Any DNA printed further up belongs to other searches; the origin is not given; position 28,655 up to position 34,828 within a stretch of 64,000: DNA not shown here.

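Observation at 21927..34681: Tandem collinear giant paralogs with extreme Trp/Tyr content and dense N-glycosylation sequons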

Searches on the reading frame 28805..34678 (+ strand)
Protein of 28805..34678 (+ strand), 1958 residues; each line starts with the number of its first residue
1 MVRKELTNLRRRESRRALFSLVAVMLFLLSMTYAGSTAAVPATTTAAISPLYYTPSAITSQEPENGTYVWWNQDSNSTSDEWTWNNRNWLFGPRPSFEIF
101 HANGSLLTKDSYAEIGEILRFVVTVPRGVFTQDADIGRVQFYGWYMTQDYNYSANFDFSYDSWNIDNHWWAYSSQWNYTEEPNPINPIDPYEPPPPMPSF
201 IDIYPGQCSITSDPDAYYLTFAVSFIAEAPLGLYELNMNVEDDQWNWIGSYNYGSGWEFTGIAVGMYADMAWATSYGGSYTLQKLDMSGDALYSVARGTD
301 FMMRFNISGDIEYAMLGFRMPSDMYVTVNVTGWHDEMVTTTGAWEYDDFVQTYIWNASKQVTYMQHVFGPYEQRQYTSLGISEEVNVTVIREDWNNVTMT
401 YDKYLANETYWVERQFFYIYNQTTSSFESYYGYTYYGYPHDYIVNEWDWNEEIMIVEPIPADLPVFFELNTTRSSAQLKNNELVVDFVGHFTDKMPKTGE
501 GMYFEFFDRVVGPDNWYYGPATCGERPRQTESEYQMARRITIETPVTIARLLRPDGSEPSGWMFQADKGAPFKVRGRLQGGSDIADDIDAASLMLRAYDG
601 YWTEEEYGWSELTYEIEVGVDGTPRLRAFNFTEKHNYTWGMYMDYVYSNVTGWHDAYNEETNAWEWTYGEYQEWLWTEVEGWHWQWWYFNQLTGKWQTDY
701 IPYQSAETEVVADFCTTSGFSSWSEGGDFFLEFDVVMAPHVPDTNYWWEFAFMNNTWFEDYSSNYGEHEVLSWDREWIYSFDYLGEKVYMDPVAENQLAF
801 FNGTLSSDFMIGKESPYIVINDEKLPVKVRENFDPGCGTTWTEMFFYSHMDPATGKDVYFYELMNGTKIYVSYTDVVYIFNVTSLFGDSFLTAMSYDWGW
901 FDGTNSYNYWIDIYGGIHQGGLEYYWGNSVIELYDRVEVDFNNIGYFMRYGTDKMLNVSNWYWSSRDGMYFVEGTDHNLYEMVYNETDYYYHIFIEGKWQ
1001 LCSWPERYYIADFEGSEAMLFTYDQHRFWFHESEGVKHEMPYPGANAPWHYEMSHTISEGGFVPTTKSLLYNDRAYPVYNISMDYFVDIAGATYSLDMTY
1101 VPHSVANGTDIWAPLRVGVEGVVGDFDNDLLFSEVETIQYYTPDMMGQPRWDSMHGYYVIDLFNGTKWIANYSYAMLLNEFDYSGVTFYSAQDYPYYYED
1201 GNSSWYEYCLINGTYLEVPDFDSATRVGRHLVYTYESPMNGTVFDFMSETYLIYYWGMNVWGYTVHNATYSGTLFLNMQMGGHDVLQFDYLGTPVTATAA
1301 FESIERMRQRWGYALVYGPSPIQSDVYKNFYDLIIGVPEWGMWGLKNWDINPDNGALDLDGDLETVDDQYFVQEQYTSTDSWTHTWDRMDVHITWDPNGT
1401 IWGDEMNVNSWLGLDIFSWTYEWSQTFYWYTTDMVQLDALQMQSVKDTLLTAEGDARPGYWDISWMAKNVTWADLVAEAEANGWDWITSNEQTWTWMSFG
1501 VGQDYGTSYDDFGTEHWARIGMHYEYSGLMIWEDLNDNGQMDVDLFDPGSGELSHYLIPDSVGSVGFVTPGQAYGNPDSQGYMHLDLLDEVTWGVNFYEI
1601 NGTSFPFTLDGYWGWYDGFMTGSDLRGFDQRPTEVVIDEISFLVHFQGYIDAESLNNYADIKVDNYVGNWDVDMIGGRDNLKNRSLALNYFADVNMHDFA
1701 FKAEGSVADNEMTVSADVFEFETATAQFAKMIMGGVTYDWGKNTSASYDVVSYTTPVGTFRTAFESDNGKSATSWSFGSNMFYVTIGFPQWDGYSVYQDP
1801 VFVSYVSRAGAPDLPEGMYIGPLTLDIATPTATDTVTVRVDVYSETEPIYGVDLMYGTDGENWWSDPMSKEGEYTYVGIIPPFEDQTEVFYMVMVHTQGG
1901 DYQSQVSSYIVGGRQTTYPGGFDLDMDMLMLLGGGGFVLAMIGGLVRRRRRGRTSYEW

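Call 7: search_protein_families(library=pfam, proteins=[window:28805-34678:+], max_evalue=0.1)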
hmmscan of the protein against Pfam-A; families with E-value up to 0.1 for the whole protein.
window:28805-34678:+ (1958 aa): 0 families

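Call 10: search_protein_families(library=ncbifam, proteins=[window:28805-34678:+], max_evalue=0.1)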
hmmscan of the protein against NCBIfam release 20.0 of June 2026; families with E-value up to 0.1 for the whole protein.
window:28805-34678:+ (1958 aa): 0 families

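Call 18: find_homologous_proteins(query=window:28805-34678:+)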
Query window:28805-34678:+ (1958 aa): 36 proteins with E <= 0.001 among 4486 candidates.
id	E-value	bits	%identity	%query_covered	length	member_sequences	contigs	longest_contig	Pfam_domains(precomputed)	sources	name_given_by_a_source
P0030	0.0e+0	4165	89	98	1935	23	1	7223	-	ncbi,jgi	ncbi:MAG: hypothetical protein ACW97O_04820 [Candidatus Thorarchaeota archaeon]|jgi:hypothetical pro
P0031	0.0e+0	2629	59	98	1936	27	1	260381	-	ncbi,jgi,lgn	-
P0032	0.0e+0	2455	57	99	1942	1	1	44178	-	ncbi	ncbi:MAG: hypothetical protein ACE5H4_09755 [Candidatus Thorarchaeota archaeon]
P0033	0.0e+0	2416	56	99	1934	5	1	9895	-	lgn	-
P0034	0.0e+0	2367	54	99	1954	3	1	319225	-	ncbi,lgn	-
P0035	0.0e+0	2343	54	99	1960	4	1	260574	-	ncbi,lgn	-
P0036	0.0e+0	2316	54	97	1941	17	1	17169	-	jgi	-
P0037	0.0e+0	2309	54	97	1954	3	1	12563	-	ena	-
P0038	0.0e+0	2259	52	99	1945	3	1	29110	-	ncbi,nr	ncbi:MAG: hypothetical protein C4K49_05980 [Candidatus Thorarchaeota archaeon]|nr:MAG: hypothetical 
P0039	0.0e+0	2228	54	97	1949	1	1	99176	-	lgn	-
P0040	0.0e+0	2216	52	97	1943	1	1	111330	-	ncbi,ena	-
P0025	0.0e+0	2212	52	99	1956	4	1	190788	-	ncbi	-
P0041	0.0e+0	2206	52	98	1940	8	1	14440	-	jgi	jgi:hypothetical protein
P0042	0.0e+0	2196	52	99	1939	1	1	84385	-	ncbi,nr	ncbi:MAG: hypothetical protein EAX95_07050 [Candidatus Thorarchaeota archaeon]|nr:hypothetical prote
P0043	0.0e+0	2191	51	99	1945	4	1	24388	-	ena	-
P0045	0.0e+0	2160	51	99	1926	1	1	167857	-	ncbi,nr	ncbi:MAG: hypothetical protein HXY34_05445 [Candidatus Thorarchaeota archaeon]|nr:hypothetical prote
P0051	0.0e+0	2045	49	98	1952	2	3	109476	-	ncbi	ncbi:MAG: hypothetical protein ACTSYL_03830 [Candidatus Thorarchaeota archaeon]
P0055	0.0e+0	1996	48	99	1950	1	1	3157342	-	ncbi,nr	ncbi:MAG: hypothetical protein JSW61_03665 [Candidatus Thorarchaeota archaeon]|nr:MAG: hypothetical 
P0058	0.0e+0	1935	48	97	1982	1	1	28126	-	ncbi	-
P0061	0.0e+0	1544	40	97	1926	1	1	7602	-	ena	-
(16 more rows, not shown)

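Call 21: find_encoding_contigs(protein=P0055, flank=10000, max_places=1)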
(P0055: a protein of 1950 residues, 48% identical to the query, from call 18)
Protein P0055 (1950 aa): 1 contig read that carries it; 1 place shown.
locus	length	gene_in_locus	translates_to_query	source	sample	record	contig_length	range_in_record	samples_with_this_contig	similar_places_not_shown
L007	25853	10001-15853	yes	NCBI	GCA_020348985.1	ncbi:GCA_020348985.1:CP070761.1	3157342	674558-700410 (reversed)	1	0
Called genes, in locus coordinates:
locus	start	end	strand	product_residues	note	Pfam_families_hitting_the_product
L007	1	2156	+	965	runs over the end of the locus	PF01944:SpoIIM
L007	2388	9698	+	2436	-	PF22184:CBM_56 (faint)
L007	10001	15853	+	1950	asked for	-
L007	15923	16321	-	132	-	-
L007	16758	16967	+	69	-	-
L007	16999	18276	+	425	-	PF00999:Na_H_Exchanger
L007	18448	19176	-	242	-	PF14196:ATC_hydrolase (weak)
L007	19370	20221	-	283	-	PF00378:ECH_1, PF16113:ECH_2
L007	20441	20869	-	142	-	PF12893:Lumazine_bd_2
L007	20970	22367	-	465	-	PF08984:DUF1858, PF04282:DUF438, PF01814:Hemerythrin (weak), PF13596:PAS_10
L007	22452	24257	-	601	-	PF02518:HATPase_c, PF13589:HATPase_c_3, PF01119:DNA_mis_repair, PF08676:MutL_C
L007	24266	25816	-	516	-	PF07969:Amidohydro_3, PF01979:Amidohydro_1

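Call 22: find_encoding_contigs(protein=P0051, flank=10000, max_places=1)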
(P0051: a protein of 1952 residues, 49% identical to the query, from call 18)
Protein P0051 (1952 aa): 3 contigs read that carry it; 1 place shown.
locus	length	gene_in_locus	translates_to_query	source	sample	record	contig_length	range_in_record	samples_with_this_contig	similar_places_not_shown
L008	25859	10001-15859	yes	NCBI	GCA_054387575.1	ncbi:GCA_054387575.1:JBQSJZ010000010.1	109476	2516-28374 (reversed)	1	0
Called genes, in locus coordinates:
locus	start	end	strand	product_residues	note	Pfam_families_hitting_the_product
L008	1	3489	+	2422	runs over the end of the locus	PF22184:CBM_56 (faint)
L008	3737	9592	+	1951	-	-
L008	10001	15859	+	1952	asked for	-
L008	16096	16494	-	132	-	-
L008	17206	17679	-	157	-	PF07690:MFS_1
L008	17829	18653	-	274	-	PF01243:PNPOx_N (faint)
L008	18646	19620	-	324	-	PF13353:Fer4_12, PF12797:Fer4_2 (faint), PF12837:Fer4_6 (faint), PF13237:Fer4_10 (faint), PF14697:Fer4_21 (weak), PF12838:Fer4_7 (weak), PF00037:Fer4 (weak), PF04055:Radical_SAM, +1 more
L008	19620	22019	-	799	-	PF02901:PFL-like, PF01228:Gly_radical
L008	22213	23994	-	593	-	PF02518:HATPase_c (weak), PF13589:HATPase_c_3, PF01119:DNA_mis_repair, PF08676:MutL_C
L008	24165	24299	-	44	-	-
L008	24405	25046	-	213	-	PF17957:Big_7, PF19077:Big_13 (weak)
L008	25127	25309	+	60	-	-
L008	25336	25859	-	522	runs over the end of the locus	PF07969:Amidohydro_3, PF01979:Amidohydro_1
